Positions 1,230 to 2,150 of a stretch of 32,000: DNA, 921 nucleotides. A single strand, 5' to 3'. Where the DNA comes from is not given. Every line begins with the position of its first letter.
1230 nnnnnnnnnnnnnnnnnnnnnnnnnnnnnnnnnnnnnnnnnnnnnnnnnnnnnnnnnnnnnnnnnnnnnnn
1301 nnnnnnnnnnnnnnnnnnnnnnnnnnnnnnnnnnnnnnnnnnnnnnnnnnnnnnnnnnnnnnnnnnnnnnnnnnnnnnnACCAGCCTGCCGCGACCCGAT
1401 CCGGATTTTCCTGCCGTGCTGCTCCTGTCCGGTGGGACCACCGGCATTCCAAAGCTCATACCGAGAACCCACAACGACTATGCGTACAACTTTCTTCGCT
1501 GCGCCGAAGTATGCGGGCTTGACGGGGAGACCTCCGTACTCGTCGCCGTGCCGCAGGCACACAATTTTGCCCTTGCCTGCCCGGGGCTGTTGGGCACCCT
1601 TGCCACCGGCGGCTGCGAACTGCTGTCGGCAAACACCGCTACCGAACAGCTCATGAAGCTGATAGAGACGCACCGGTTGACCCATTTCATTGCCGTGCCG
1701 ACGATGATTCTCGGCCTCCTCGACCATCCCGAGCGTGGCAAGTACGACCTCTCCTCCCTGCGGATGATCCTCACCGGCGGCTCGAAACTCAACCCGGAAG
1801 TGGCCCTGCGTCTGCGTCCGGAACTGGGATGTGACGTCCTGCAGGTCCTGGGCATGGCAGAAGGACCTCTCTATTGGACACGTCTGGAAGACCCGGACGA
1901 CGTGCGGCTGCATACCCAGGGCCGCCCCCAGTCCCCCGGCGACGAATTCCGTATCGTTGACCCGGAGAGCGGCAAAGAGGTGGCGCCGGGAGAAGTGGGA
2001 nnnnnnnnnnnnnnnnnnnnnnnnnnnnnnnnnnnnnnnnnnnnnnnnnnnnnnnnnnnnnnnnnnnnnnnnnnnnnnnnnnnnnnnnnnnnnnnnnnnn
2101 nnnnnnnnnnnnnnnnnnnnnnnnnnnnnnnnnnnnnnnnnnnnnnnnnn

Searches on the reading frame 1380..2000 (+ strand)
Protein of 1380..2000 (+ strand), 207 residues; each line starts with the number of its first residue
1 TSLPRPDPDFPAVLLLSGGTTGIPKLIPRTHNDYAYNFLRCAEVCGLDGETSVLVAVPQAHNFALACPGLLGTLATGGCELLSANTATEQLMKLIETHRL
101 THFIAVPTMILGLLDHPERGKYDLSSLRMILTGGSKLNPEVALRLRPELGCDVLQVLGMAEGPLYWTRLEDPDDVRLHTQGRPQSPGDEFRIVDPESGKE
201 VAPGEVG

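Call 43: search_solved_structures(query=window:1380-2000:+, max_evalue=1e-20, show_alignments=5)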
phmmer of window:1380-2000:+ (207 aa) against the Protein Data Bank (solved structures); distinct sequences matched with E-value up to 1e-20: 13.
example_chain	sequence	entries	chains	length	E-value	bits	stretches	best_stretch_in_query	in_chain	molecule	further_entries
5wm2_A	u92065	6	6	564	2.9e-67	229.6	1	3-207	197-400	Salicylate-AMP ligase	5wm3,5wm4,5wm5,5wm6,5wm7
7tyb_A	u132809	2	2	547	2.2e-58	200.6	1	12-207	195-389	Pyochelin biosynthesis protein PchD | Pyochelin biosynthesis salicyl-AMP ligase PchD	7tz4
6e8o_A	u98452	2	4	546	1.8e-57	197.6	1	4-207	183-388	2,3-dihydroxybenzoate-AMP ligase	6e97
1md9_A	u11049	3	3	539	1.6e-49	171.7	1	4-207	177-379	2,3-dihydroxybenzoate-AMP ligase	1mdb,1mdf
9my6_B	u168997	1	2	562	5.8e-46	160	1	9-207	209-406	(2,3-dihydroxybenzoyl)adenylate synthase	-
5kei_A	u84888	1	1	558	5.8e-46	160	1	5-206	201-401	2,3-dihydroxybenzoate-AMP ligase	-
3o82_A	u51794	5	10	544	3.7e-45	157.4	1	9-207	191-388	Peptide arylation enzyme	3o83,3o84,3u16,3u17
9my5_B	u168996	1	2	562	1.5e-44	155.4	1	9-207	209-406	(2,3-dihydroxybenzoyl)adenylate synthase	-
3rg2_A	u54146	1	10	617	1.7e-44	155.2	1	4-207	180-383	Enterobactin synthase component E (entE), 2,3-dihydro-2,3-dihydroxybenzoate synthetase, is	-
4iz6_A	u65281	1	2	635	1.8e-44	155.1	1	4-207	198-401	Enterobactin synthase component E, Isochorismatase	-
9my7_B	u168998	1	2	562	3.9e-44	154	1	9-207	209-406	(2,3-dihydroxybenzoyl)adenylate synthase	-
6iyk_A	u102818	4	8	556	9.9e-44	152.7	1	4-207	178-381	2,3-dihydroxybenzoate-AMP ligase component of enterobactin synthase multienzyme complex | Enterobactin synthase component E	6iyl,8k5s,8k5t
9bhy_A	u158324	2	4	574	1.8e-39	138.8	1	11-197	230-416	2,3-dihydroxybenzoate-AMP ligase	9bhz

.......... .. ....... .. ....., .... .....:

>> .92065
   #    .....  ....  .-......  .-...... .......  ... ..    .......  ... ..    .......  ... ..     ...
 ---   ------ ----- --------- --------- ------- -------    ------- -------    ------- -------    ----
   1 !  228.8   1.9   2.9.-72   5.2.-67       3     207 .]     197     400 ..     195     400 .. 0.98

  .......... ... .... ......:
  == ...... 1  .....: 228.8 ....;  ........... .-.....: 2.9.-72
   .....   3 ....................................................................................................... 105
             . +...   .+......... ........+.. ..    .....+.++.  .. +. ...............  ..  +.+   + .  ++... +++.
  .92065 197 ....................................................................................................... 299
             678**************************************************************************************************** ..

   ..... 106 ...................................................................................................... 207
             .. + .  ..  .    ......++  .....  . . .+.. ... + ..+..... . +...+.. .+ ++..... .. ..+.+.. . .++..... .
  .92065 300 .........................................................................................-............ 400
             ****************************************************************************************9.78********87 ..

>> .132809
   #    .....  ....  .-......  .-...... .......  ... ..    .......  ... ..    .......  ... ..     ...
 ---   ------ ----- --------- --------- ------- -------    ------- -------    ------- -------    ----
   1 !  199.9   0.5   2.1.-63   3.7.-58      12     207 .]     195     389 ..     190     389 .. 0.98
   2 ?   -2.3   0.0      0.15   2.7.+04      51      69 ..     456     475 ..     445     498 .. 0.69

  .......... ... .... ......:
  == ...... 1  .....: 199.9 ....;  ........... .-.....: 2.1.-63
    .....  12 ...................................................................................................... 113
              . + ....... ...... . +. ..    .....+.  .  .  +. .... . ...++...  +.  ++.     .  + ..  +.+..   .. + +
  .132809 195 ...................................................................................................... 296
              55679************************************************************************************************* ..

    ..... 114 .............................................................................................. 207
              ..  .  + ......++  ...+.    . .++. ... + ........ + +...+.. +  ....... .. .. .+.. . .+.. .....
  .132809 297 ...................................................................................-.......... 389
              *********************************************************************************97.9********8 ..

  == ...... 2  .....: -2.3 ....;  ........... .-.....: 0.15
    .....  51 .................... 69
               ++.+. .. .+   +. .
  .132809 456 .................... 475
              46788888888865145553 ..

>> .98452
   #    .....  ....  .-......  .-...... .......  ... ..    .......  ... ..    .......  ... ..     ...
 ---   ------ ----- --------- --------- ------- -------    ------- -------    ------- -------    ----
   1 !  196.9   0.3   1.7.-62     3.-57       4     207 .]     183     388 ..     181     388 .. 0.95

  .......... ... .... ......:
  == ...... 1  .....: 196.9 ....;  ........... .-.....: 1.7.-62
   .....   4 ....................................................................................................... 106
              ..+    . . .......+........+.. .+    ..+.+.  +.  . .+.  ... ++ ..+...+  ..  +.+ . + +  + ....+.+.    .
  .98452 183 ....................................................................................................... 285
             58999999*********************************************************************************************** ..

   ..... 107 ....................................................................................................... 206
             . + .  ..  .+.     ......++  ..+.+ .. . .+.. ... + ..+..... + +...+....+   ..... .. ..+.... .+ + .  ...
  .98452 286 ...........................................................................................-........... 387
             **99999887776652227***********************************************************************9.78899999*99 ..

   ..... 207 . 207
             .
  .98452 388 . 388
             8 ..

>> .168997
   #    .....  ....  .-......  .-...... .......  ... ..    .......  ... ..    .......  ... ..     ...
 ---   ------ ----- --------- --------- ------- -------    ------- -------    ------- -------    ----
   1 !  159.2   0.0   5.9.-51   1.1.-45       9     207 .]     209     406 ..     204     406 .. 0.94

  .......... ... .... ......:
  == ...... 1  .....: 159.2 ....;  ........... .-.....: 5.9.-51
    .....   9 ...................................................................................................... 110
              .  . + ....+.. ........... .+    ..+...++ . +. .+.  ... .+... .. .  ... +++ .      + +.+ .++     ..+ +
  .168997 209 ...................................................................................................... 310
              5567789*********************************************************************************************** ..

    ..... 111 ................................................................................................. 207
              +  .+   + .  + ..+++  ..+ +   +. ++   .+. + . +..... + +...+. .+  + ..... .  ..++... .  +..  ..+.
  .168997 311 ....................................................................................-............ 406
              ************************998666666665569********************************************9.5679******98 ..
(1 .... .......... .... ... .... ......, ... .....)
